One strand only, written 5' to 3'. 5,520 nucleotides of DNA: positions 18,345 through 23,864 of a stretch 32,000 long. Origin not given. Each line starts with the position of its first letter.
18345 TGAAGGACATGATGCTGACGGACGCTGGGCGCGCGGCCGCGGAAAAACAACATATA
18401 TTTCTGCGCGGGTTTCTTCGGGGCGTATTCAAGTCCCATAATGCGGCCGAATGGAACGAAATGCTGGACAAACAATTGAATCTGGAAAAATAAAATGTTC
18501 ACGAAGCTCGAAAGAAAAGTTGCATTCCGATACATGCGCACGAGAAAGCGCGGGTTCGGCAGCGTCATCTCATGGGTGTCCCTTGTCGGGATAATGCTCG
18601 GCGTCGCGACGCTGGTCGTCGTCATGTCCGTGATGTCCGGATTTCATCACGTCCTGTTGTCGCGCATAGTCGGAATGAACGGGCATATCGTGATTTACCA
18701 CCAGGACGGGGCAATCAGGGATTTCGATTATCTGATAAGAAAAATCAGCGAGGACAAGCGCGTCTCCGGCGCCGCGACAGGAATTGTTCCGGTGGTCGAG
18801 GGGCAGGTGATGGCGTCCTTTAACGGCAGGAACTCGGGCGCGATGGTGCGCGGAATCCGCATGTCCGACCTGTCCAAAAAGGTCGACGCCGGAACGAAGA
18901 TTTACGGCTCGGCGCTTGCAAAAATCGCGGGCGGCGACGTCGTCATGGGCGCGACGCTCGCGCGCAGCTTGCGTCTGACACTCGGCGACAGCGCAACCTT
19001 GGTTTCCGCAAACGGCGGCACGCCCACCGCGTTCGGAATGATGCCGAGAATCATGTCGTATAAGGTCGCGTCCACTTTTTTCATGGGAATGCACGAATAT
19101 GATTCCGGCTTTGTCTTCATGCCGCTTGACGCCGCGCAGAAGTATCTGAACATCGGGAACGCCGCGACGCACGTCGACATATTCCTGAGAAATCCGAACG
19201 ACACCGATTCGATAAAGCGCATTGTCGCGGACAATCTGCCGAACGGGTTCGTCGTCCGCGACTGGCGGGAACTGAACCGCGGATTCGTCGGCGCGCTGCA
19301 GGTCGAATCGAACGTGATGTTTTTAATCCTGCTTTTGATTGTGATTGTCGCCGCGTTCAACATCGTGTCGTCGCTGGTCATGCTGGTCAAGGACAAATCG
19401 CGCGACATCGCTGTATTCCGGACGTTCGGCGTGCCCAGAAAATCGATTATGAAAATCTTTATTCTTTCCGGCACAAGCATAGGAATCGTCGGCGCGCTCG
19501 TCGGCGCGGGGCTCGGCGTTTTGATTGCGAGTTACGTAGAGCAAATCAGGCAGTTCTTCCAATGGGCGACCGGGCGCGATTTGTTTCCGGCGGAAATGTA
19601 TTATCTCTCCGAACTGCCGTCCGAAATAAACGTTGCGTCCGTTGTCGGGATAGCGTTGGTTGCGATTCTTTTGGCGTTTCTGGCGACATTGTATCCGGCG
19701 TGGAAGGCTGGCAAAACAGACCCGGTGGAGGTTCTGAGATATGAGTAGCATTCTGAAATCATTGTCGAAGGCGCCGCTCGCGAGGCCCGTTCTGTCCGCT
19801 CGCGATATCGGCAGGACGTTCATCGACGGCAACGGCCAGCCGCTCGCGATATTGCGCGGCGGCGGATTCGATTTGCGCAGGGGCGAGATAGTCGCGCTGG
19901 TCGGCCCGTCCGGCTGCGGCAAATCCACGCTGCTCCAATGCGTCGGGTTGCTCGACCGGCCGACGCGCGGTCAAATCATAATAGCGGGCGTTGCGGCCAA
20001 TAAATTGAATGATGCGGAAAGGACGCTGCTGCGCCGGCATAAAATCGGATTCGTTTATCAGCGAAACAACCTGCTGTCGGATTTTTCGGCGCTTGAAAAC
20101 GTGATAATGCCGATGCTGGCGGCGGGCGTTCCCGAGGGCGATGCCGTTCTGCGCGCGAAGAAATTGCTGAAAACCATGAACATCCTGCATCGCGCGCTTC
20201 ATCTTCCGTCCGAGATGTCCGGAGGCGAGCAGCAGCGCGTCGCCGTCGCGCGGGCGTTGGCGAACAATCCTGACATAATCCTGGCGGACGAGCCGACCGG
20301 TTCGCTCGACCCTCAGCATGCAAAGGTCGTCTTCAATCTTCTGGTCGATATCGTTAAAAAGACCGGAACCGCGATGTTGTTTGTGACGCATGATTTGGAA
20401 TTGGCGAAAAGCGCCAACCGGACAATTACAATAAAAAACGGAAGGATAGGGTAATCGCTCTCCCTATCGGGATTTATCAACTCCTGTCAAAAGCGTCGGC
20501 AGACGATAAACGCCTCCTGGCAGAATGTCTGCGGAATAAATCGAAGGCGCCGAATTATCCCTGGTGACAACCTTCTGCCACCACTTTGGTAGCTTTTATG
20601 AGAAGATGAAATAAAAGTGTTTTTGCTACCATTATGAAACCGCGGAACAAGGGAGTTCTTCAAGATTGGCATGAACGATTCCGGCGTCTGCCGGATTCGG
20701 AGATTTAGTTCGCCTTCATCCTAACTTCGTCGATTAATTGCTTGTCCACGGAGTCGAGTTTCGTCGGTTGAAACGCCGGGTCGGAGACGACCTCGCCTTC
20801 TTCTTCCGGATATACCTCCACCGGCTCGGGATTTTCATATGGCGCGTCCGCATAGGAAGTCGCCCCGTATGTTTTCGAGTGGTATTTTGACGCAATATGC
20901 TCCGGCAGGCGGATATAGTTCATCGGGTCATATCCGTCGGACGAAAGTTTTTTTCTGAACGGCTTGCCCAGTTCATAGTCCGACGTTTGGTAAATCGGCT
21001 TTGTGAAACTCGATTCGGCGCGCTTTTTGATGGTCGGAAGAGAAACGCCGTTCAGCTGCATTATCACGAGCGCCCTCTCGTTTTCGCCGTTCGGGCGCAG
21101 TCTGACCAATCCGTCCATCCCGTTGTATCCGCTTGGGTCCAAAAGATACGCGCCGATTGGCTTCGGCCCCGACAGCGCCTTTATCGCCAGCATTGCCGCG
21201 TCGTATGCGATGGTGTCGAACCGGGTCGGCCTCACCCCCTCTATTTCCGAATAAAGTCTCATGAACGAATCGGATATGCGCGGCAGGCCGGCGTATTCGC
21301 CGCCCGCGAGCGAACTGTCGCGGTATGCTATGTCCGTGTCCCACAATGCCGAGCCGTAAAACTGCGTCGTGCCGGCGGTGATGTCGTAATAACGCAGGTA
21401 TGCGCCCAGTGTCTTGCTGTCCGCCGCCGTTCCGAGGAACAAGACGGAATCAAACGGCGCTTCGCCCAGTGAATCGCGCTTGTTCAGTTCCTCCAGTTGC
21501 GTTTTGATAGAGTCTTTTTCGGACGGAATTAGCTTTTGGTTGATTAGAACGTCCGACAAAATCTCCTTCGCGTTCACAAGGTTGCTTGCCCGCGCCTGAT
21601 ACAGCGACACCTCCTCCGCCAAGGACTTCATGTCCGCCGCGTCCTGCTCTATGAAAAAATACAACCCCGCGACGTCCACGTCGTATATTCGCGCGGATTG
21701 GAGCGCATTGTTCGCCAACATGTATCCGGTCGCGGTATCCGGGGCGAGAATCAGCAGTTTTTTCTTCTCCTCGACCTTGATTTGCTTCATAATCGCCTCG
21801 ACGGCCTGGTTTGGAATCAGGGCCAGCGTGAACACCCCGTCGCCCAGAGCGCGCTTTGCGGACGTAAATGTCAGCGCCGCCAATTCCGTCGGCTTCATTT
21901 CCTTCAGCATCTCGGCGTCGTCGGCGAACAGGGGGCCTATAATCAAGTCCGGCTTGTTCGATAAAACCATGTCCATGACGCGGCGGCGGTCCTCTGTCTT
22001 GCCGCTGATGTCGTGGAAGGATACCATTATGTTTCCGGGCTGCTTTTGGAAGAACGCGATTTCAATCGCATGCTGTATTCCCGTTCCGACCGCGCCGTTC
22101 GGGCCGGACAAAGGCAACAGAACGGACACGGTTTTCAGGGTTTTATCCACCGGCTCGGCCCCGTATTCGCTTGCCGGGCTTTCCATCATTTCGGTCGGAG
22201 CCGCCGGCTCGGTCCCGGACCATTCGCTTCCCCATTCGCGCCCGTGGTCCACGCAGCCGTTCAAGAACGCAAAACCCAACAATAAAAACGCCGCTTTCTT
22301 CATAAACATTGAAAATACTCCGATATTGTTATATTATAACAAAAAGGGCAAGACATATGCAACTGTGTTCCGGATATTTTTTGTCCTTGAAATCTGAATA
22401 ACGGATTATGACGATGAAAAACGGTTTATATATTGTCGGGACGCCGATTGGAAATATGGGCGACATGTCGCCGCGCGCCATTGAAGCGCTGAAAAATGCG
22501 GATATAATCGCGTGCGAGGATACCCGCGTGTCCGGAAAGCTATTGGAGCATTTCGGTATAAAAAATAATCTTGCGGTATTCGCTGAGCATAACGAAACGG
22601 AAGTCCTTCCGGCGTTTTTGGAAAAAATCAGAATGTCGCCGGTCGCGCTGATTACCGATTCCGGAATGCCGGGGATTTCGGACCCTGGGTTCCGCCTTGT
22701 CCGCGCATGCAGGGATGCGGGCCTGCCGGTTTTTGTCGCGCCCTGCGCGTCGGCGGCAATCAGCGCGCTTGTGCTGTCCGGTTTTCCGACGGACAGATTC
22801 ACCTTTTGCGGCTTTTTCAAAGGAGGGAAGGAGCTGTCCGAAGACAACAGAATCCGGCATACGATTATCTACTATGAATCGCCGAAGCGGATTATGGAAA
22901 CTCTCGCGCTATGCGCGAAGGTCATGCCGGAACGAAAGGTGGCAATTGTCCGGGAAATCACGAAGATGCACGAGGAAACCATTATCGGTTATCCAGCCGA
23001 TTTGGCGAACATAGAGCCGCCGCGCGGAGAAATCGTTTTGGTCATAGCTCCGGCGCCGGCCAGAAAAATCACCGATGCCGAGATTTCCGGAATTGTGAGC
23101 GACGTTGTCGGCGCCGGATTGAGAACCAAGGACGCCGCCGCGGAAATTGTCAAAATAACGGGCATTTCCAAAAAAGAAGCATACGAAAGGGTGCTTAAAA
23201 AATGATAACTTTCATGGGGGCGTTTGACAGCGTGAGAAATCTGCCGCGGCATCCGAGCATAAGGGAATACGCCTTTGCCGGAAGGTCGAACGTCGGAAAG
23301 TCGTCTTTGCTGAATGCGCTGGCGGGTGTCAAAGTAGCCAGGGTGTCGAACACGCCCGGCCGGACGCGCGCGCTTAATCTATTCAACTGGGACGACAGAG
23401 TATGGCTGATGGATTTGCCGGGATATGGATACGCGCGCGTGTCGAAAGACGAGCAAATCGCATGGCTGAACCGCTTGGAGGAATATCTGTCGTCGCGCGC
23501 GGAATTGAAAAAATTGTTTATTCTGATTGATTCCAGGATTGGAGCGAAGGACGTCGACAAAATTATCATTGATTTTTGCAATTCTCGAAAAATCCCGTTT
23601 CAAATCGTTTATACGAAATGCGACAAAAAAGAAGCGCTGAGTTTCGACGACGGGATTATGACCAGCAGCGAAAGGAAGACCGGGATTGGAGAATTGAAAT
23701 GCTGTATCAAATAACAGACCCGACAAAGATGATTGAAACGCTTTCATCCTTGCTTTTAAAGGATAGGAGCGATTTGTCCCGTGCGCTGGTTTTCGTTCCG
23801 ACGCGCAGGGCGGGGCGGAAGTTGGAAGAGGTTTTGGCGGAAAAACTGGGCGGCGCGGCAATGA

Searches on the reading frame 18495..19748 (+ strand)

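Call 14: search_protein_families(library=pfam, proteins=[window:18495-19748:+], max_evalue=0.001)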
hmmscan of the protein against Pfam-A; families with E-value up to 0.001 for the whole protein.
window:18495-19748:+ (417 aa): 2 families
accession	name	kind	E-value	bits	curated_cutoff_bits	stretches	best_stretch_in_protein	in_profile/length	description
PF02687.27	FtsX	-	2.5e-17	63.5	25.5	1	277-410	2-120/120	FtsX-like permease C-terminal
PF12704.14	MacB_PCD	-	7.9e-11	43.1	27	1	26-242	1-202/207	MacB-like periplasmic core domain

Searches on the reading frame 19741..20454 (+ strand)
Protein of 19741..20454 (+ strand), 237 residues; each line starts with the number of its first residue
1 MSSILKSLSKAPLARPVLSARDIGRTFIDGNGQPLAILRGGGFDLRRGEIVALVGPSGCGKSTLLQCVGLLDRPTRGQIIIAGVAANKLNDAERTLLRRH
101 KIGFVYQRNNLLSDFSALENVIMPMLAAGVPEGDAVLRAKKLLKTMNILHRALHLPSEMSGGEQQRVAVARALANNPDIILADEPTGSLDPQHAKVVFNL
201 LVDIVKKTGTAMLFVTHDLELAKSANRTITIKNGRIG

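Call 14: search_protein_families(library=pfam, proteins=[window:19741-20454:+], max_evalue=0.001)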
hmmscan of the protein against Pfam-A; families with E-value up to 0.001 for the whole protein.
window:19741-20454:+ (237 aa): 4 families
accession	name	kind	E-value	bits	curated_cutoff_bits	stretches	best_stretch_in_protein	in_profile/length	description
PF00005.33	ABC_tran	-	1.4e-31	110.3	25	1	42-186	5-136/137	ABC transporter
PF13304.12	AAA_21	-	1.4e-07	32.4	27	1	50-73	1-24/304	AAA domain, putative AbiEii toxin, Type IV TA system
PF02463.25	SMC_N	-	2e-05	24.6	40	0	50-232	26-212/220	RecF/RecN/SMC N terminal domain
PF13191.12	AAA_16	-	2.4e-05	25.4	32.6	1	47-228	23-150/167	AAA ATPase domain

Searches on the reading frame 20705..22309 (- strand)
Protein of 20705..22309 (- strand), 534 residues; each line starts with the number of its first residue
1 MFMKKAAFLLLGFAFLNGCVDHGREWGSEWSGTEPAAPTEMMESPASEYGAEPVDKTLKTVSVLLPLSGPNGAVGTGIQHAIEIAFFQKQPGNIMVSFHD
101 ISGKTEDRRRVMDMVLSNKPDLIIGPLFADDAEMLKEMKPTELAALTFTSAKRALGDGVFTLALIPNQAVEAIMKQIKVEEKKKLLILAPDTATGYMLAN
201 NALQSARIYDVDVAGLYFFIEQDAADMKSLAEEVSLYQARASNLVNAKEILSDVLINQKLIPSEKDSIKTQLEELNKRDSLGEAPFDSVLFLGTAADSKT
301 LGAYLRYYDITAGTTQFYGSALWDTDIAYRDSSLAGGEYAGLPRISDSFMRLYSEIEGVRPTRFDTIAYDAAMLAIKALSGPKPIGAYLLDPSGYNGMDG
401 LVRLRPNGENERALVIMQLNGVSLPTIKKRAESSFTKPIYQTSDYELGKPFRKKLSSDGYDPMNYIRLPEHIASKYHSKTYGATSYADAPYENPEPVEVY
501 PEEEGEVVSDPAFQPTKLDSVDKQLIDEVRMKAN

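Call 14: search_protein_families(library=pfam, proteins=[window:20705-22309:-], max_evalue=0.001)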
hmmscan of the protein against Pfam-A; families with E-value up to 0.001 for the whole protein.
window:20705-22309:- (534 aa): 2 families
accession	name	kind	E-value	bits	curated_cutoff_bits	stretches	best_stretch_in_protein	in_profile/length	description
PF13458.12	Peripla_BP_6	-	7.2e-08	32.9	31.7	1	61-381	4-295/343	Periplasmic binding protein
PF04348.19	LppC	-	2.1e-07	30.4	28.8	1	58-200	218-364/563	LppC putative lipoprotein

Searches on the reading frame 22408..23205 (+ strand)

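Call 14: search_protein_families(library=pfam, proteins=[window:22408-23205:+], max_evalue=0.001)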
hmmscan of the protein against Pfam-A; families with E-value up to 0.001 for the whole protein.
window:22408-23205:+ (265 aa): 2 families
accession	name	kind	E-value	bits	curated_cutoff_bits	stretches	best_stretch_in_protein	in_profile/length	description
PF00590.25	TP_methylase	-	5.6e-28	98.8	27.8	1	7-194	2-206/212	Tetrapyrrole (Corrin/Porphyrin) Methylases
PF23016.2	RsmI_C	-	3.8e-07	30.3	27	1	236-264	16-44/46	RsmI C-terminal HTH domain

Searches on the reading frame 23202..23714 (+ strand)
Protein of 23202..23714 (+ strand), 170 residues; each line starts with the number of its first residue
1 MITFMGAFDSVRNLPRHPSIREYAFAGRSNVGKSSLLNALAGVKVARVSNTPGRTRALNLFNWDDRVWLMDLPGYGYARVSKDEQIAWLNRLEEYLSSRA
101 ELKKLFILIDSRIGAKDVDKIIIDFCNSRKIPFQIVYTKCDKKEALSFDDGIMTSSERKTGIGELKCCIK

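Call 14: search_protein_families(library=pfam, proteins=[window:23202-23714:+], max_evalue=0.001)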
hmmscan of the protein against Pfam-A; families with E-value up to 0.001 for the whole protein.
window:23202-23714:+ (170 aa): 4 families
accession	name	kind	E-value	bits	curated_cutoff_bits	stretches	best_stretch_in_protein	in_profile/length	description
PF01926.29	MMR_HSR1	-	9.6e-20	71.2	21.9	1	23-139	2-113/113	50S ribosome-binding GTPase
PF02421.24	FeoB_N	-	1.5e-09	38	27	1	23-87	3-70/156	Ferrous iron transport protein B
PF03193.22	RsgA_GTPase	-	1.6e-07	31.8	30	1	22-75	108-168/174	RsgA GTPase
PF00350.29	Dynamin_N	-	0.00016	22.2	27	0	25-53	3-31/168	Dynamin family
